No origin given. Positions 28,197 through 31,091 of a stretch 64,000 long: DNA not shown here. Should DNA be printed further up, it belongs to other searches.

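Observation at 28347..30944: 865-aa effector-like protein with a central HEMGHH zincin motif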

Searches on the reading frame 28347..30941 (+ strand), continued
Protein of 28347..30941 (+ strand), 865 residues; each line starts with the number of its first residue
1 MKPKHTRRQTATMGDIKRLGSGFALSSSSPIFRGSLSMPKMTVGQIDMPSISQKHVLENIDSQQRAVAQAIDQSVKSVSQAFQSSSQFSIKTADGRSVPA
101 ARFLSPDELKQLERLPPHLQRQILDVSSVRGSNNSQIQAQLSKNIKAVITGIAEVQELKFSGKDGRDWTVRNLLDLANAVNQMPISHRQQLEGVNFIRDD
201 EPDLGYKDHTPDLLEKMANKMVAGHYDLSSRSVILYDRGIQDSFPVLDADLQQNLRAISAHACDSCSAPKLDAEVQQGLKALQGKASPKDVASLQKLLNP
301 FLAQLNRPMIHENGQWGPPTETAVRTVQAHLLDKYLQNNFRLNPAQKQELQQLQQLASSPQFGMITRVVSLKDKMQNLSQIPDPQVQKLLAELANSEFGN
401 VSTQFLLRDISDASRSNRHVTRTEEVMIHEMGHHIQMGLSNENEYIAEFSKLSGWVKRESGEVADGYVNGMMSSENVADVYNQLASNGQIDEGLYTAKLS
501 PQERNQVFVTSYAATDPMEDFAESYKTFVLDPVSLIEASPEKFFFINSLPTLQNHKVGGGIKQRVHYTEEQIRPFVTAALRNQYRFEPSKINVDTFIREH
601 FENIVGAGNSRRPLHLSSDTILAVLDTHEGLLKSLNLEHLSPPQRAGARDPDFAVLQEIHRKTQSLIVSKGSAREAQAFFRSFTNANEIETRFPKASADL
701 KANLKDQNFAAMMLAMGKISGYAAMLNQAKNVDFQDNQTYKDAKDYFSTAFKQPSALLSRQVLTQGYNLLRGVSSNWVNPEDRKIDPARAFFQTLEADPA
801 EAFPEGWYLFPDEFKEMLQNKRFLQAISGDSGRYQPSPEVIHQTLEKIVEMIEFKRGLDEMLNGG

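Call 28: search_protein_families(library=pfam, alignment_id=A2, max_evalue=0.001)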
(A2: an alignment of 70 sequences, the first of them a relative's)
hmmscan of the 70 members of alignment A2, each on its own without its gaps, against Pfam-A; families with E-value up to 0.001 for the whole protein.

A. member 1, P0019 (1791 aa): 1 family
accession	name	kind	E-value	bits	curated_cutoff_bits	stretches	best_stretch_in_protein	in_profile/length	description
PF01471.23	PG_binding_1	-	0.00022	21.8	23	1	322-362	3-39/57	Putative peptidoglycan binding domain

B. families by the number of members that match (of 70 scanned): 8 families
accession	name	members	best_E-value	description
PF15890.11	Peptidase_Mx1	15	6.9e-08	Putative zinc-binding metallo-peptidase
PF15887.11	Peptidase_Mx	11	3.8e-07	Putative zinc-binding metallo-peptidase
PF06167.18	Peptidase_M90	4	3.5e-06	Glucose-regulated metallo-peptidase M90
PF07737.17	ATLF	2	6.4e-08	Anthrax toxin lethal factor, N- and C-terminal domain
PF01471.23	PG_binding_1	2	0.00017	Putative peptidoglycan binding domain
PF05823.17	Gp-FAR-1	1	6e-06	Nematode fatty acid retinoid binding protein (Gp-FAR-1)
PF14407.11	Frankia_peptide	1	0.0002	Ribosomally synthesized peptide prototyped by Frankia Franean1_4349.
PF04286.17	DUF445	1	0.00075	Protein of unknown function (DUF445)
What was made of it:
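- On LF/PPEP-type gluzincins (MEROPS M34, Pfam ATLF PF07737): Only 2 of 70 distant relatives hit it (call 28).
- Closest known: Anthrax lethal factor catalytic domain. Same: Two distant relatives hit the ATLF model at 6e-8 (call 28).
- Closest known: MtfA / Peptidase_M90. Same: 4 of 70 relatives hit M90 (call 28).
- Pfam: relatives hit Mx1 (15 of 70), Mx (11), M90 (4) and ATLF (2, best 6e-8) (call 28).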

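Call 36: list_cluster_members(proteins=[P0019, P0021, P0023, P0027, P0029, P0033, P0030, P0044, P0066, P0075])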
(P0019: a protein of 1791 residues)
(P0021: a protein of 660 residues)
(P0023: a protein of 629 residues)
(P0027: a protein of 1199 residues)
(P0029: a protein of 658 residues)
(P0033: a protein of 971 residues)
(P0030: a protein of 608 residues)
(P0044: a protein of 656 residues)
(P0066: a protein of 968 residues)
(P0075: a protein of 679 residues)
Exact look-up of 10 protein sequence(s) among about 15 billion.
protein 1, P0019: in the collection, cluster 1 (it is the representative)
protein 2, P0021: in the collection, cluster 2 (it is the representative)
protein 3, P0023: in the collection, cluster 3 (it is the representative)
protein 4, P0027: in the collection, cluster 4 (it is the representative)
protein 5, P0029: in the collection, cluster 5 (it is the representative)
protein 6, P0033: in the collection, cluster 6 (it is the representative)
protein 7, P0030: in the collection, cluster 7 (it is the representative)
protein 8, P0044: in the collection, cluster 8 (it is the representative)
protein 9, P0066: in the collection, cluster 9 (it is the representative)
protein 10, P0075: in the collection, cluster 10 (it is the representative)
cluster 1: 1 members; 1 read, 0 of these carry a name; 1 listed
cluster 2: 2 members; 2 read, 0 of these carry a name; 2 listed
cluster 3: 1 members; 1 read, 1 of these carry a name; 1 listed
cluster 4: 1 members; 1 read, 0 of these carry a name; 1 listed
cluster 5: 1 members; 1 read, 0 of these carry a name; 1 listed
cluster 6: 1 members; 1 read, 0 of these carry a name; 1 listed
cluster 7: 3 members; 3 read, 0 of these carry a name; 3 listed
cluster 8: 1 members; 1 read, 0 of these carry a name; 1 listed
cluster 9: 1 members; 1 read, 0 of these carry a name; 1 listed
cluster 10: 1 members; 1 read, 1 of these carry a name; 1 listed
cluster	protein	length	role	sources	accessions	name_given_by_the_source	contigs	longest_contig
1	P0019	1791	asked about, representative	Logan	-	-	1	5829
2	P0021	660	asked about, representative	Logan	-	-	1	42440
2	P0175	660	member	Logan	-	-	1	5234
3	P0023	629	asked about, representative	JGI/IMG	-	hypothetical protein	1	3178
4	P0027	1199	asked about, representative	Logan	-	-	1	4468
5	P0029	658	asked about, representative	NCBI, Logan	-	-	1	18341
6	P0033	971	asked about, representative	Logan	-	-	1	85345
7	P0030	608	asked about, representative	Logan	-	-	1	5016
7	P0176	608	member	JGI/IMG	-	-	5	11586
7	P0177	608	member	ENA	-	-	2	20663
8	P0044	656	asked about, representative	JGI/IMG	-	-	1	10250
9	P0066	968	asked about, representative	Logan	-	-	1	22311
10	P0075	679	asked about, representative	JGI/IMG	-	hypothetical protein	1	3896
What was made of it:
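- Tried and rejected: (7) Cluster look-up of ten distant relatives: no names or taxonomy (call 36).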

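Call 71: search_protein_families(library=padloc, proteins=[window:28383-30941:+], max_evalue=0.01)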
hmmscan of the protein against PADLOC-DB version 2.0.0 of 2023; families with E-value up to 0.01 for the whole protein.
window:28383-30941:+ (853 aa): 0 families
